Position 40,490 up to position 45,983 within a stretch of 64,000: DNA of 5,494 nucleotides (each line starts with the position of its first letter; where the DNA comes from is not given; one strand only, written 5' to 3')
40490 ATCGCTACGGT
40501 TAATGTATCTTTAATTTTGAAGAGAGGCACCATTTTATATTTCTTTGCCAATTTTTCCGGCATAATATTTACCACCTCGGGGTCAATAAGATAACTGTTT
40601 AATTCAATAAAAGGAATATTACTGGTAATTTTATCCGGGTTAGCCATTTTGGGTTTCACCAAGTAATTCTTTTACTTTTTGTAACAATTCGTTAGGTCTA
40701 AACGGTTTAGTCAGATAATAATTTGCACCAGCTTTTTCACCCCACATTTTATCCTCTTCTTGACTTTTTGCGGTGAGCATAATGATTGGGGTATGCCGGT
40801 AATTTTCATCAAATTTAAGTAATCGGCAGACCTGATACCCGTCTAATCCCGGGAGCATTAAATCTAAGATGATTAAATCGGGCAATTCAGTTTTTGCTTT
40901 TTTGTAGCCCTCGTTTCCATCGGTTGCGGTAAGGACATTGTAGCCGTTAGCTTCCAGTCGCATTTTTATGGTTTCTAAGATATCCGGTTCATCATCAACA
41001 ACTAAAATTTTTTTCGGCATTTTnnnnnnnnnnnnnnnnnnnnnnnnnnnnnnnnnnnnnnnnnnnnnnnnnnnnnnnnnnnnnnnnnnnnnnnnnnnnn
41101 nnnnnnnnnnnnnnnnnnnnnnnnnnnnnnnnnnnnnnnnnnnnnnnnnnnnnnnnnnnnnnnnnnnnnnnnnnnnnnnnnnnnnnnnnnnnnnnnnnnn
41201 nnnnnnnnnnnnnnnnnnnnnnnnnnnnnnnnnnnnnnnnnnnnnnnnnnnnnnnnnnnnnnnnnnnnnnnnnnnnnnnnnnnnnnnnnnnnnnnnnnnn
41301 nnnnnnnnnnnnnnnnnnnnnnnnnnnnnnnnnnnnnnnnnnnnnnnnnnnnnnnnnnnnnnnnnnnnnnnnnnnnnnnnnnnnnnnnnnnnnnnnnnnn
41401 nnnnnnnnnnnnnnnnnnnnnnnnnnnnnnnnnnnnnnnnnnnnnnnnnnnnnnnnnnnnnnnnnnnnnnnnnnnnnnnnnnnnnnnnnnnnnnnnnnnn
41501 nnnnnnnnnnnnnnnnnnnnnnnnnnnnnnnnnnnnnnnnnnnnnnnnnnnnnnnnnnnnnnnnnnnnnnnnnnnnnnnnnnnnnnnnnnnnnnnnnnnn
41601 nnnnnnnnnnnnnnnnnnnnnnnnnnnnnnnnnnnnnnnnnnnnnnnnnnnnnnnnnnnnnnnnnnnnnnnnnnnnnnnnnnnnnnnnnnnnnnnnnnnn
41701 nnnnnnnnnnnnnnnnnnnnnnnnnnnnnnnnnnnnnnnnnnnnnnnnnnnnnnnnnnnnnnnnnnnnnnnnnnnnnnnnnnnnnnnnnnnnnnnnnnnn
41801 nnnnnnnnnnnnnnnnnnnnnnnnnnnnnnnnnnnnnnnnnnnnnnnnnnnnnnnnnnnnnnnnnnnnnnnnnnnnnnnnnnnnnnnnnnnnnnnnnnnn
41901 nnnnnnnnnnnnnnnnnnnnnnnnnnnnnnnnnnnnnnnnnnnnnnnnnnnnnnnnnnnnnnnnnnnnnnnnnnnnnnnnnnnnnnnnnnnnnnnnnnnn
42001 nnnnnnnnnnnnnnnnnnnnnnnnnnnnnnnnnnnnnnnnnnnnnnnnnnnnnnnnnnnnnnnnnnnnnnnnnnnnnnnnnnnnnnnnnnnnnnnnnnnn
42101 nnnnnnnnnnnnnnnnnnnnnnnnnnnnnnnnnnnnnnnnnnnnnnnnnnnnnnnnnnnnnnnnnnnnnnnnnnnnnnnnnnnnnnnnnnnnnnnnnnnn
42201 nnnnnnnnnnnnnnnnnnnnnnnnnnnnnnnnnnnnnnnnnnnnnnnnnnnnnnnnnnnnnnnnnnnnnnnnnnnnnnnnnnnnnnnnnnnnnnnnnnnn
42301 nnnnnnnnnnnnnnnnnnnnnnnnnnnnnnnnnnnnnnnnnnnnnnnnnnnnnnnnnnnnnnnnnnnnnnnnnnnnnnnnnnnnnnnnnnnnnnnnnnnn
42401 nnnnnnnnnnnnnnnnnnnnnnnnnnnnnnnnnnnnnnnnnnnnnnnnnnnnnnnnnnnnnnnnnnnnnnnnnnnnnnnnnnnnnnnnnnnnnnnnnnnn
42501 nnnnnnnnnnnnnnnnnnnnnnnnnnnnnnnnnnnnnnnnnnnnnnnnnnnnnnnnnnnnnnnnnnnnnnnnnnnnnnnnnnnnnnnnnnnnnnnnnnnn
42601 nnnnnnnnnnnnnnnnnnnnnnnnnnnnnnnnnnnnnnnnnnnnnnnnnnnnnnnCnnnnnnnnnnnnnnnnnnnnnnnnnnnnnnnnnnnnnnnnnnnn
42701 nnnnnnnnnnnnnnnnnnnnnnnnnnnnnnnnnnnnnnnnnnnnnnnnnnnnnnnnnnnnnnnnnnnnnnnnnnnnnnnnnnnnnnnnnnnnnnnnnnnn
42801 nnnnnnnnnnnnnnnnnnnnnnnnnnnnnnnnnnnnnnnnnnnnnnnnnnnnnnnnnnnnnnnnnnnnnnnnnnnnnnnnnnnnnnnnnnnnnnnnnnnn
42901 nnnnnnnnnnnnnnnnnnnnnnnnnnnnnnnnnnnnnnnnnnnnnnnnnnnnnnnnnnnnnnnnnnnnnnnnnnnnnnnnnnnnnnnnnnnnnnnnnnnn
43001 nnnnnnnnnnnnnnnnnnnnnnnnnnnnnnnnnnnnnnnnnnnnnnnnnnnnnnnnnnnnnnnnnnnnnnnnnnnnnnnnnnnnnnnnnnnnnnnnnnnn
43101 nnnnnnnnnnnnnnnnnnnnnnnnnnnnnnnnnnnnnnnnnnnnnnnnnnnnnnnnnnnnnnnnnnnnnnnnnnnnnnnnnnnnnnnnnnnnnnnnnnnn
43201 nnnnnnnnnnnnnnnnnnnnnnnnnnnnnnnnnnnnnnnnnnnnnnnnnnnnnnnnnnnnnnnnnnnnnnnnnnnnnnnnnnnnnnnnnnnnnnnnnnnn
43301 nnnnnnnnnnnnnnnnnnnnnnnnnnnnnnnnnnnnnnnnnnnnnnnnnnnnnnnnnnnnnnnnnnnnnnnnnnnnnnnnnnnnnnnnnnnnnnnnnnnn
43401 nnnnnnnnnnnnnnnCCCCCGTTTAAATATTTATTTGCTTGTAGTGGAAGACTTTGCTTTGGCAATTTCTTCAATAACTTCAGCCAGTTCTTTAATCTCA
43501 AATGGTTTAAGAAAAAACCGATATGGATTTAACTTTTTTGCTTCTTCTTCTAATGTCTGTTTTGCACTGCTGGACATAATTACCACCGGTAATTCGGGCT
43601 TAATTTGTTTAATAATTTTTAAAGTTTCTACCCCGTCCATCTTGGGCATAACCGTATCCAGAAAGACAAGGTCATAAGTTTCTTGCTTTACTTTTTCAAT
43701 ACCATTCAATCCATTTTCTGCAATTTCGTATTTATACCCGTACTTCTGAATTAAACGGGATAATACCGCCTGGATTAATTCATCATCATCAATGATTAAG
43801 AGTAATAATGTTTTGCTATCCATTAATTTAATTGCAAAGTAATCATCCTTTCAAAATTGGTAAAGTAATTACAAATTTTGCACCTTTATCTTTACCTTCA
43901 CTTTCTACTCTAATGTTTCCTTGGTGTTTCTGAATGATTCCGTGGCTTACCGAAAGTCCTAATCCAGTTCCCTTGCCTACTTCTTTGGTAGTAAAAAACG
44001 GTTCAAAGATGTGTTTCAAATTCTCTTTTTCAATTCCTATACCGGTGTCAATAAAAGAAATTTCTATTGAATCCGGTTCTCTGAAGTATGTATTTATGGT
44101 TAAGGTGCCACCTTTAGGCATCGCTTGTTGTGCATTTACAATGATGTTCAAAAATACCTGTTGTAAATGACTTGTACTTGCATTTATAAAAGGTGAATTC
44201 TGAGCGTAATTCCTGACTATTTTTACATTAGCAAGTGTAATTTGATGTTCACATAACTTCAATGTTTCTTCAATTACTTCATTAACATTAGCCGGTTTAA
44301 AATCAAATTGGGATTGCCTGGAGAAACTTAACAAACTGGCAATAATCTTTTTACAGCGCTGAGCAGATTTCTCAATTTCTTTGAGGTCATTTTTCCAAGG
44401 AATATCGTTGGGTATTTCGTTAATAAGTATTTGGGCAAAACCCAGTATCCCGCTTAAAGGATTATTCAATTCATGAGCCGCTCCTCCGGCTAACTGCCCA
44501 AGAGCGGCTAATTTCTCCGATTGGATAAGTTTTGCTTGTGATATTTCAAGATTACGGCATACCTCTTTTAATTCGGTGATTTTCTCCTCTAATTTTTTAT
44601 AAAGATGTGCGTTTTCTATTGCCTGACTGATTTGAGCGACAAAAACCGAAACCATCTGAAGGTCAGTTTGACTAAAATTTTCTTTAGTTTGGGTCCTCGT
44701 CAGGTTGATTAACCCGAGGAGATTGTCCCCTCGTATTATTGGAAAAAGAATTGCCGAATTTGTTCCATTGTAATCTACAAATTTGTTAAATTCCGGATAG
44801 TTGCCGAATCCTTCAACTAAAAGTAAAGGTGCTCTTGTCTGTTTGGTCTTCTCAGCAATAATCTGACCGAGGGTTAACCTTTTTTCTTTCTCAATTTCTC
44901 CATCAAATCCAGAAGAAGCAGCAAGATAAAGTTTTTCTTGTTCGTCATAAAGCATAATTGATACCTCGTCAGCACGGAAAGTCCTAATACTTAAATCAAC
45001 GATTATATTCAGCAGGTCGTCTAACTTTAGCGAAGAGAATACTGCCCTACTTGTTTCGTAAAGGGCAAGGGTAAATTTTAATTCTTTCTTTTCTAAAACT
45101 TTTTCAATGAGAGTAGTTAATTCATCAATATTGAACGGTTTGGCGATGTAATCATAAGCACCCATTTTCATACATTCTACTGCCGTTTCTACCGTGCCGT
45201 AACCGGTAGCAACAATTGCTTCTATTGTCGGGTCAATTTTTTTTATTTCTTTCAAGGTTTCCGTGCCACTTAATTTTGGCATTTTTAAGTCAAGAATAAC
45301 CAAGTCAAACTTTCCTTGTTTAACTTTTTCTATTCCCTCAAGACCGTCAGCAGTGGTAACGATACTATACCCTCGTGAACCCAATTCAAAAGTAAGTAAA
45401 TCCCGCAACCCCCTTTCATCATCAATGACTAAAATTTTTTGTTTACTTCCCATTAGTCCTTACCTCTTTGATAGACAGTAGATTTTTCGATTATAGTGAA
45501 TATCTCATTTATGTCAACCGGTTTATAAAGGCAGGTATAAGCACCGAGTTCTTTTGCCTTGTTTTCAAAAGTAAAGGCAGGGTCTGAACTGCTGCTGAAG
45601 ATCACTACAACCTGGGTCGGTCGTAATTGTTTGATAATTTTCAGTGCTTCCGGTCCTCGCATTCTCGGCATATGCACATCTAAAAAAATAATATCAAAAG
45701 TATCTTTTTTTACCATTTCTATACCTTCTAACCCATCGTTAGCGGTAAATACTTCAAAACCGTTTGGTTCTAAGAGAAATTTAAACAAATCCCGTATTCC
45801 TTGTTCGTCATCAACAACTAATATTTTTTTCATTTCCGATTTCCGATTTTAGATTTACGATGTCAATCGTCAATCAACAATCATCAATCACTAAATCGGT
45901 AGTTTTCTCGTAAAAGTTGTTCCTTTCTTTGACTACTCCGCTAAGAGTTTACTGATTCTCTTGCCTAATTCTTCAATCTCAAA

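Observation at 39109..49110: Nine consecutive signalling genes ending in PilB, with a split sensor kinase and a Rex-like redox-sensing HK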

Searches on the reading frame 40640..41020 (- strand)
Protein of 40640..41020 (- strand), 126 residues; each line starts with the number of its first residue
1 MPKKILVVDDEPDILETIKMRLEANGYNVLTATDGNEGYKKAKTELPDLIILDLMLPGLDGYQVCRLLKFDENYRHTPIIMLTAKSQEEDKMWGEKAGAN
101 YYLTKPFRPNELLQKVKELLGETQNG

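Call 3: search_protein_families(library=pfam, proteins=[window:40640-41020:-], max_evalue=0.01)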
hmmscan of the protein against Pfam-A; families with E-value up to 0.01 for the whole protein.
window:40640-41020:- (126 aa): 2 families
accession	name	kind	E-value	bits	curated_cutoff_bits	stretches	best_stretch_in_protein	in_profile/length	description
PF00072.30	Response_reg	-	3.1e-31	108.3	30.2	1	5-117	1-111/111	Response regulator receiver domain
PF23198.2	PDE8A_N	-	0.00093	19.6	29.6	1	3-90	11-99/147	PDE8A-like, N-terminal domain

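Call 35: search_protein_families(library=ncbifam, proteins=[window:40640-41020:-], max_evalue=0.00001)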
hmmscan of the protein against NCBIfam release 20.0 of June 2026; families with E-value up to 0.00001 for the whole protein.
window:40640-41020:- (126 aa): 91 families (the best 25 are shown)
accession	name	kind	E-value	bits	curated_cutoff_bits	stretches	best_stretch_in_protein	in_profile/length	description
TIGR02154.1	PhoB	equivalog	1.9e-36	125.5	296.2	1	1-121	1-121/226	phosphate regulon transcriptional regulator PhoB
NF045944.1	ResRegRpaBCyano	equivalog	2.4e-33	115.4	330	1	6-122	1-114/229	response regulator transcription factor RpaB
NF007135.0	PRK09581.1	equivalog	3.8e-32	111.7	474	1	1-119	1-119/457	PleD family two-component system response regulator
NF040534.1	resp_reg_YycF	equivalog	9.1e-32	110.2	340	1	3-120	1-115/231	response regulator YycF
NF040689.1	MtrAB_MtrA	equivalog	2.2e-31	108.9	300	1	5-122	1-115/219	MtrAB system response regulator MtrA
NF007005.1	PRK09468.1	equivalog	7.2e-30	104.1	331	1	3-120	4-119/237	osmolarity response regulator transcription factor OmpR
NF053854.1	RespRegPhoBBctds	equivalog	4.8e-29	101.3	270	1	5-123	1-118/225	two-component system response regulator PhoB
NF033117.2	vanR_ACDEGLN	exception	2.5e-28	99.2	350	1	5-120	1-113/226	VanR-ABDEGLN family response regulator transcription factor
NF033120.0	vanR_FM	exception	4.1e-27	95.3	460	1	4-118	5-116/231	vancomycin resistance response regulator transcription factor, VanR-F/VanR-M family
NF007546.0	PRK10161.1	equivalog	4.3e-27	95.2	471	1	1-119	1-119/229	phosphate response regulator transcription factor PhoB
NF008296.0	PRK11083.1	equivalog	8.5e-27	94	273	1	3-121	4-119/228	two-component system response regulator CreB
NF041733.1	resp_reg_CseB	equivalog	1.3e-26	93.3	350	1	4-121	2-116/228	two-component system response regulator CseB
NF007982.1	PRK10710.1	equivalog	4.7e-26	91.8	380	1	3-121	8-123/235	envelope stress response regulator BaeR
NF041734.1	resp_reg_RppA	equivalog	1.1e-25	90.3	250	1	4-119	2-117/229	two-component system response regulator RppA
TIGR01387.1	cztR_silR_copR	subfamily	1.2e-25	90.5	279.2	1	5-122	1-116/218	heavy metal response regulator transcription factor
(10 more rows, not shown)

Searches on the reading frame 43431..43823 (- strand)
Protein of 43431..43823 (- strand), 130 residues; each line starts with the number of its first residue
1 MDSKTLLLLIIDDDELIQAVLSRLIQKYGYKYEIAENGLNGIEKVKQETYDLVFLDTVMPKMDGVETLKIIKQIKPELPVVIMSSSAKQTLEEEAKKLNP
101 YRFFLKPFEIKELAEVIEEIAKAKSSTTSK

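Call 3: search_protein_families(library=pfam, proteins=[window:43431-43823:-], max_evalue=0.01)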
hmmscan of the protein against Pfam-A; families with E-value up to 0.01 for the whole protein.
window:43431-43823:- (130 aa): 2 families
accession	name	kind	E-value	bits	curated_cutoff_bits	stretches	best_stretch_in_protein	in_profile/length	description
PF00072.30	Response_reg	-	2.6e-27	95.6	30.2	1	9-117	2-110/111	Response regulator receiver domain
PF23198.2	PDE8A_N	-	5.1e-05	23.7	29.6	1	6-96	12-102/147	PDE8A-like, N-terminal domain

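Call 35: search_protein_families(library=ncbifam, proteins=[window:43431-43823:-], max_evalue=0.00001)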
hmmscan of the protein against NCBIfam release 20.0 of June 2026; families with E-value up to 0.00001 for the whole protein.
window:43431-43823:- (130 aa): 82 families (the best 25 are shown)
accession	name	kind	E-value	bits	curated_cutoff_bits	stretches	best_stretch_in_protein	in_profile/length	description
TIGR01818.1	ntrC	equivalog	7.1e-21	74.5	558.6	1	9-123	2-116/463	nitrogen regulation protein NR(I)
NF046022.1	RespRegCpdRBruc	equivalog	1.8e-20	73.1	180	1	8-123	4-119/120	cell cycle two-component system response regulator CpdR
NF007689.0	PRK10365.1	equivalog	4.2e-20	71.9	760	1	4-123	4-124/441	sigma-54-dependent response regulator transcription factor ZraR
NF008469.0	PRK11361.1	equivalog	1.3e-19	70.3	714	1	8-122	7-121/461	acetoacetate metabolism transcriptional regulator AtoC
NF051850.1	RespRegRprY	equivalog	1.6e-19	70.3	370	1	1-122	1-121/234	response regulator transcription factor RprY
NF045505.1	RR_RssB_Pseudo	equivalog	1.4e-18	67.2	700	1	3-114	3-112/394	two-component system response regulator RssB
NF052313.1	T9SS_RR_PorX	equivalog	2.3e-18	66.3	300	1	9-113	4-108/513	T9SS response regulator signal transducer PorX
NF051870.1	NAssimRespRegNtrX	equivalog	2.6e-16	59.6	600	1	8-121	4-119/452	nitrogen assimilation response regulator NtrX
NF053512.1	nitric_RR_NosR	exception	4.1e-16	59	400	1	8-126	1-120/422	response regulator c-di-GMP phosphodiesterase, NosR family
NF008176.1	PRK10923.1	equivalog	4.8e-16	58.4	620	1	8-119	6-117/469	nitrogen regulation protein NR(I)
NF045944.1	ResRegRpaBCyano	equivalog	1e-15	57.8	330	1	9-126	1-117/229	response regulator transcription factor RpaB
NF041367.1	CheY_Halo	equivalog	2.5e-15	56.8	200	1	9-120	2-113/114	chemotaxis protein CheY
TIGR01387.1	cztR_silR_copR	subfamily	2.8e-15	56.5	279.2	1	8-124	1-117/218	heavy metal response regulator transcription factor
NF011874.0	PRK15347.1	equivalog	2.8e-15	55.4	852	1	6-122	691-811/921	two component system sensor kinase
NF041733.1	resp_reg_CseB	equivalog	3e-15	56.2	350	1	8-90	3-84/228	two-component system response regulator CseB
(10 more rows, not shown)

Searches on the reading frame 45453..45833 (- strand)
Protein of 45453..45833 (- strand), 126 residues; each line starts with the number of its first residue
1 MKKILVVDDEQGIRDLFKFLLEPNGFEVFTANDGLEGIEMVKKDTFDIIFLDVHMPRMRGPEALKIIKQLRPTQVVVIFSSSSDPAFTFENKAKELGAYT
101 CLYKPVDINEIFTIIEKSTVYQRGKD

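Call 3: search_protein_families(library=pfam, proteins=[window:45453-45833:-], max_evalue=0.01)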
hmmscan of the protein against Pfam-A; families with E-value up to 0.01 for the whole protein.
window:45453-45833:- (126 aa): 1 family
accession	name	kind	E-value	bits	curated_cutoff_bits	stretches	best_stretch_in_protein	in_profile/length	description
PF00072.30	Response_reg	-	9e-26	90.7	30.2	1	4-115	1-110/111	Response regulator receiver domain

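Call 35: search_protein_families(library=ncbifam, proteins=[window:45453-45833:-], max_evalue=0.00001)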
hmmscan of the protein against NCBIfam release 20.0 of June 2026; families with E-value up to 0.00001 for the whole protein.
window:45453-45833:- (126 aa): 84 families (the best 25 are shown)
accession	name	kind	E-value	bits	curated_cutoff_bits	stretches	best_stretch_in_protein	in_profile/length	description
NF008469.0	PRK11361.1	equivalog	7.3e-19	67.8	714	1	2-119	5-120/461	acetoacetate metabolism transcriptional regulator AtoC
NF001965.0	PRK00742.1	subfamily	1.2e-17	64.2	293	1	3-108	5-112/357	chemotaxis-specific protein-glutamate methyltransferase CheB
NF053512.1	nitric_RR_NosR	exception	1.4e-17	63.9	400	1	4-123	1-119/422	response regulator c-di-GMP phosphodiesterase, NosR family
TIGR01818.1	ntrC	equivalog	4.7e-17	61.9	558.6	1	4-119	1-114/463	nitrogen regulation protein NR(I)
NF052313.1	T9SS_RR_PorX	equivalog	6.9e-17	61.4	300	1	3-118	2-115/513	T9SS response regulator signal transducer PorX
NF045717.1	DVU0259_DivK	exception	1e-16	61.1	160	1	2-117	3-114/117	DVU0259 family response regulator domain-containing protein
NF040534.1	resp_reg_YycF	equivalog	3.3e-16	59.3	340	1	2-112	1-108/231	response regulator YycF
NF008199.0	PRK10955.1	equivalog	5e-16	59.3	341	1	1-115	1-111/232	envelope stress response regulator transcription factor CpxR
NF041733.1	resp_reg_CseB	equivalog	2.1e-15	56.7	350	1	3-113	2-109/228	two-component system response regulator CseB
NF053854.1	RespRegPhoBBctds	equivalog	2.4e-15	56.5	270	1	4-116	1-112/225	two-component system response regulator PhoB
NF051870.1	NAssimRespRegNtrX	equivalog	3e-15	56.1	600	1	1-119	1-119/452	nitrogen assimilation response regulator NtrX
NF033120.0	vanR_FM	exception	6.6e-15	55.4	460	1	3-87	5-87/231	vancomycin resistance response regulator transcription factor, VanR-F/VanR-M family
NF008176.1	PRK10923.1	equivalog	8.3e-15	54.3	620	1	3-121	5-121/469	nitrogen regulation protein NR(I)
NF007969.0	PRK10693.1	equivalog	1.2e-14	54.2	329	1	2-109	8-114/337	two-component system response regulator RssB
NF007135.0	PRK09581.1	equivalog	1.3e-14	53.9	474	1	2-113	3-114/457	PleD family two-component system response regulator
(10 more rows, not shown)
